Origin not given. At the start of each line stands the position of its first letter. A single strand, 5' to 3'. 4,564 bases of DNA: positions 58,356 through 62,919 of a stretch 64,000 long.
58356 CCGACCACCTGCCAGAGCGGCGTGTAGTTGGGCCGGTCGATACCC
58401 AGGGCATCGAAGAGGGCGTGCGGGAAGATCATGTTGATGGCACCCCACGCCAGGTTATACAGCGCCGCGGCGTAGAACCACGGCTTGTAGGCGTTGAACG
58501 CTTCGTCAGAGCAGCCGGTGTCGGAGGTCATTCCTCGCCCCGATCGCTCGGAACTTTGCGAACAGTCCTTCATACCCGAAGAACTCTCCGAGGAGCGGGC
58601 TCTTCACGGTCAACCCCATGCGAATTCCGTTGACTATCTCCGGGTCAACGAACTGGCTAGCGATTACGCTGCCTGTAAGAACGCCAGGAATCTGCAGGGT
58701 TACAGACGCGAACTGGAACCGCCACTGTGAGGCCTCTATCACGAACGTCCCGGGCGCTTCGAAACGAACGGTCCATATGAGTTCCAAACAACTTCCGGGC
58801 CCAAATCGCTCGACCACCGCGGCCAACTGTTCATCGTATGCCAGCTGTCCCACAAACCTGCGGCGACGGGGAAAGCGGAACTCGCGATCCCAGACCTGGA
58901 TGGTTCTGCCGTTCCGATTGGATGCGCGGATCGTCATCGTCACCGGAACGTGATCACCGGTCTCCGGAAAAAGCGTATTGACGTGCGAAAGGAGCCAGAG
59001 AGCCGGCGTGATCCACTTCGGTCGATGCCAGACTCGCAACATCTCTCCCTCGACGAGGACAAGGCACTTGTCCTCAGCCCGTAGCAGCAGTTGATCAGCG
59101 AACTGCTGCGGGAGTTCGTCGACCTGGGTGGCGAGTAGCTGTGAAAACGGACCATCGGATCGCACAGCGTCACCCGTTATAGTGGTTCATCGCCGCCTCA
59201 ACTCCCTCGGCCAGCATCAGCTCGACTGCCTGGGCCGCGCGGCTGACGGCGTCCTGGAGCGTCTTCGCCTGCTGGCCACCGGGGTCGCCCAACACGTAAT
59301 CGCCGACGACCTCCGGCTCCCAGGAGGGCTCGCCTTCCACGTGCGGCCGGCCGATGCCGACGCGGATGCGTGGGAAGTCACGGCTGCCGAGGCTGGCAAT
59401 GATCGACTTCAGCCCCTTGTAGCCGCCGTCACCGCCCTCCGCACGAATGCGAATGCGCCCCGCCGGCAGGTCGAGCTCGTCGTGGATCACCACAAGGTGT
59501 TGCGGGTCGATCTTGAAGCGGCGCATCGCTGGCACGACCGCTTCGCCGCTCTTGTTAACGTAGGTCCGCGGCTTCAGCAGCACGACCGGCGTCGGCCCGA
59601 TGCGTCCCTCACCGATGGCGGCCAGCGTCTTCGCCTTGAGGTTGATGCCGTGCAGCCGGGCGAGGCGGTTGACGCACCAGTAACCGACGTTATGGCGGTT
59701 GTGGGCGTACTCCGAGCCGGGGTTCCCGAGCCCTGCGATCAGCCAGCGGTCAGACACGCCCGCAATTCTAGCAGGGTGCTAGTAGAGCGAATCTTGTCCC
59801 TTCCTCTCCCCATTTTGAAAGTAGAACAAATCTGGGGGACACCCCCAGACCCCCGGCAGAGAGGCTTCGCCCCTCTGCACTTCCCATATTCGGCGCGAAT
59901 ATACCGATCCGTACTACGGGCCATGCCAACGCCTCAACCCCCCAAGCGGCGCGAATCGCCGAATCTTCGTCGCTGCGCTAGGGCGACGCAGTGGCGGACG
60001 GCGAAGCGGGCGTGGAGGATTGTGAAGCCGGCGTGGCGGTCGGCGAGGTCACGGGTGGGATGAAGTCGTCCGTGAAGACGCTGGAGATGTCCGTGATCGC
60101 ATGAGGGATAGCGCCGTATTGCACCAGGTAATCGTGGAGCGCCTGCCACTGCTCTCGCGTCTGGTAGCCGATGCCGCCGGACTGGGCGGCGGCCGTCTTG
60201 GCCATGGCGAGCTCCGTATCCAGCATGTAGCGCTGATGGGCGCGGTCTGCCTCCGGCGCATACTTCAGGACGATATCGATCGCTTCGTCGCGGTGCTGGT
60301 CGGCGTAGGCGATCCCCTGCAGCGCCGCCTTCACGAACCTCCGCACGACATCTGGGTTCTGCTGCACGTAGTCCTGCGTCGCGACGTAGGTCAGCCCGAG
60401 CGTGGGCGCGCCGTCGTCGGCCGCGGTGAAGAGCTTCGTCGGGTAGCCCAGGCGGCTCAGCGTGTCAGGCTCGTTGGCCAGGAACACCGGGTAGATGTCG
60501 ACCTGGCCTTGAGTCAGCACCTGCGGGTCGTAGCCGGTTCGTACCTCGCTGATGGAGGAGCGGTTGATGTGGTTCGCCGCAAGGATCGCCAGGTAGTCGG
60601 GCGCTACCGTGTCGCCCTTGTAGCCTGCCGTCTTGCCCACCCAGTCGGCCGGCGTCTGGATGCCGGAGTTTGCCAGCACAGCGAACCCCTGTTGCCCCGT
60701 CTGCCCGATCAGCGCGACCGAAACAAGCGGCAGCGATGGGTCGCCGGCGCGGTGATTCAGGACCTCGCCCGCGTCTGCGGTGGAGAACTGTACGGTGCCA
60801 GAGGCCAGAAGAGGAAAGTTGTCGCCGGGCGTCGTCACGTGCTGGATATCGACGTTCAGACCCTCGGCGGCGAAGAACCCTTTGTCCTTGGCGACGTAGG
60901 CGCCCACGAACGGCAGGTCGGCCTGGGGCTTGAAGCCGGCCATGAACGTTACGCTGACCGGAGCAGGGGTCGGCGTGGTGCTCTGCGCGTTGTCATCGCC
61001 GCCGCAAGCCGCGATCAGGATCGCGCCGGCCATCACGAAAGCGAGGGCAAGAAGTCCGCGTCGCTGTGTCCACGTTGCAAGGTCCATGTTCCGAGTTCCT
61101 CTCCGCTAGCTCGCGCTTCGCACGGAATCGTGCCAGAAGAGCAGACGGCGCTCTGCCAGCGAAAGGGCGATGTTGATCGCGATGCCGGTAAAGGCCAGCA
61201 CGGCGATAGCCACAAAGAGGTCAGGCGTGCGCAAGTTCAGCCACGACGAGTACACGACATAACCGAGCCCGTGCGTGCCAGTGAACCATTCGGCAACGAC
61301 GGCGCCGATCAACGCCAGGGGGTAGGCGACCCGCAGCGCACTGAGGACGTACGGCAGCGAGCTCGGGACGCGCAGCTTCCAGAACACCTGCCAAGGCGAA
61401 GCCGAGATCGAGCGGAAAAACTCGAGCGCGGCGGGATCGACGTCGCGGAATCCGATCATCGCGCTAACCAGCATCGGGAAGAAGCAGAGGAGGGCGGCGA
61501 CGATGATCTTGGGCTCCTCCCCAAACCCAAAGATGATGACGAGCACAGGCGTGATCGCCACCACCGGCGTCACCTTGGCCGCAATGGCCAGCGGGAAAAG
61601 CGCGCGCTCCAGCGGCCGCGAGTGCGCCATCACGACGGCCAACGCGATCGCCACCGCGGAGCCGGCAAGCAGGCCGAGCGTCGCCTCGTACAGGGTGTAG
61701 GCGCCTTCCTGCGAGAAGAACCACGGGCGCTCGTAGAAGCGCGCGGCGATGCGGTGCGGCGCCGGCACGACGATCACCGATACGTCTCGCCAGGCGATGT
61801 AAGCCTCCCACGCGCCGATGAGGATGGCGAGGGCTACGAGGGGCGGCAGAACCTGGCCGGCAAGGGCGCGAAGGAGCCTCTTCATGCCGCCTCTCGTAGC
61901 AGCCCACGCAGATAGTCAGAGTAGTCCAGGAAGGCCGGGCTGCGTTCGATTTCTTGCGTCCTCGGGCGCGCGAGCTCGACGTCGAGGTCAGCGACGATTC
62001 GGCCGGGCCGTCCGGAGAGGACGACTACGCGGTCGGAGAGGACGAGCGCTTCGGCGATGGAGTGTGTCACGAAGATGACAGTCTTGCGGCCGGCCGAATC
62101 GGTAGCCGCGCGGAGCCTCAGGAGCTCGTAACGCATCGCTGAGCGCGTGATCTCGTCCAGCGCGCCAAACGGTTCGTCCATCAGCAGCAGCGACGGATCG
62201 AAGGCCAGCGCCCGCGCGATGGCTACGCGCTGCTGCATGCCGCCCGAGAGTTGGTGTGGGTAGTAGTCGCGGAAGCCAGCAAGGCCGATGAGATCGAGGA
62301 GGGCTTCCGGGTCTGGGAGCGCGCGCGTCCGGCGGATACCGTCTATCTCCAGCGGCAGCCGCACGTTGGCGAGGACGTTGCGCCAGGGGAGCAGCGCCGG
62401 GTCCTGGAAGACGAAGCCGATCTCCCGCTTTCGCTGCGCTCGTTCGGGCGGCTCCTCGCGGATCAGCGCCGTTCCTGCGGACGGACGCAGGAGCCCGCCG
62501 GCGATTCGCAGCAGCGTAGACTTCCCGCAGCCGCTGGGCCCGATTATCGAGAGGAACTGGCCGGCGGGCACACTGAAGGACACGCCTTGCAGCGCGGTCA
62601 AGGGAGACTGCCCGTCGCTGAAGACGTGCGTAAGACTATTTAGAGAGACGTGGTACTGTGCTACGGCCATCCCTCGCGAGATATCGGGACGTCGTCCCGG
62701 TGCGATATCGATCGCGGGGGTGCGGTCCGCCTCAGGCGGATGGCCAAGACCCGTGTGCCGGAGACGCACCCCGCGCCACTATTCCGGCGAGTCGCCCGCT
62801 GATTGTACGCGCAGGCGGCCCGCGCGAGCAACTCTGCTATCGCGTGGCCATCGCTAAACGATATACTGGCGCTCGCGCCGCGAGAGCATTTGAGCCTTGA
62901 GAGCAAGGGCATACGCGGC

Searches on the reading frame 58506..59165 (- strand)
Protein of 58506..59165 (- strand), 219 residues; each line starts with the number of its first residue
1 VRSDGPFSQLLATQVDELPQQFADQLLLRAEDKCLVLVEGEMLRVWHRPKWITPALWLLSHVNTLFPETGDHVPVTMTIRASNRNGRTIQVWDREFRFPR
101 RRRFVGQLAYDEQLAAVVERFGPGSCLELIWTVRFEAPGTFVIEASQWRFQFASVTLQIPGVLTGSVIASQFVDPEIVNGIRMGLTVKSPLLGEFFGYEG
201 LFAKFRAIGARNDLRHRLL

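Call 62: search_protein_families(library=pfam, proteins=[window:58506-59165:-], max_evalue=0.00001)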
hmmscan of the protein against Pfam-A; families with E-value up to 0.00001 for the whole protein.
window:58506-59165:- (219 aa): 1 family
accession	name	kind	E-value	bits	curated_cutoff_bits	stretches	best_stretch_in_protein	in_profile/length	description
PF13761.12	DUF4166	-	1.8e-29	103.2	23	1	28-202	11-184/184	Domain of unknown function (DUF4166)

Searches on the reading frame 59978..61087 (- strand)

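Call 62: search_protein_families(library=pfam, proteins=[window:59978-61087:-], max_evalue=0.00001)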
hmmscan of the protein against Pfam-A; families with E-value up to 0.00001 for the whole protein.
window:59978-61087:- (369 aa): 1 family
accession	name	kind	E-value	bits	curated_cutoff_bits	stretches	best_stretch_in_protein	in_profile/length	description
PF09084.16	NMT1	-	3.3e-40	138.7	20.5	1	60-269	4-216/216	NMT1/THI5 like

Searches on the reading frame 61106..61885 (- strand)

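Call 62: search_protein_families(library=pfam, proteins=[window:61106-61885:-], max_evalue=0.00001)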
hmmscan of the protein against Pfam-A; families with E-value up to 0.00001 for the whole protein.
window:61106-61885:- (259 aa): 1 family
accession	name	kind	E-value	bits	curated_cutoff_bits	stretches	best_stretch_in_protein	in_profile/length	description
PF00528.27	BPD_transp_1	-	5.5e-24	85.3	26.4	1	80-245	2-175/184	Binding-protein-dependent transport system inner membrane component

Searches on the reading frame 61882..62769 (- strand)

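Call 62: search_protein_families(library=pfam, proteins=[window:61882-62769:-], max_evalue=0.00001)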
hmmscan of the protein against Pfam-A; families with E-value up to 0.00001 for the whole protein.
window:61882-62769:- (295 aa): 2 families
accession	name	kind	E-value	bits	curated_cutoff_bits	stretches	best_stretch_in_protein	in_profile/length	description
PF00005.33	ABC_tran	-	5.3e-31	108.5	25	1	60-201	1-136/137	ABC transporter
PF13304.12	AAA_21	-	2.9e-07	31.3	27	0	171-238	235-300/304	AAA domain, putative AbiEii toxin, Type IV TA system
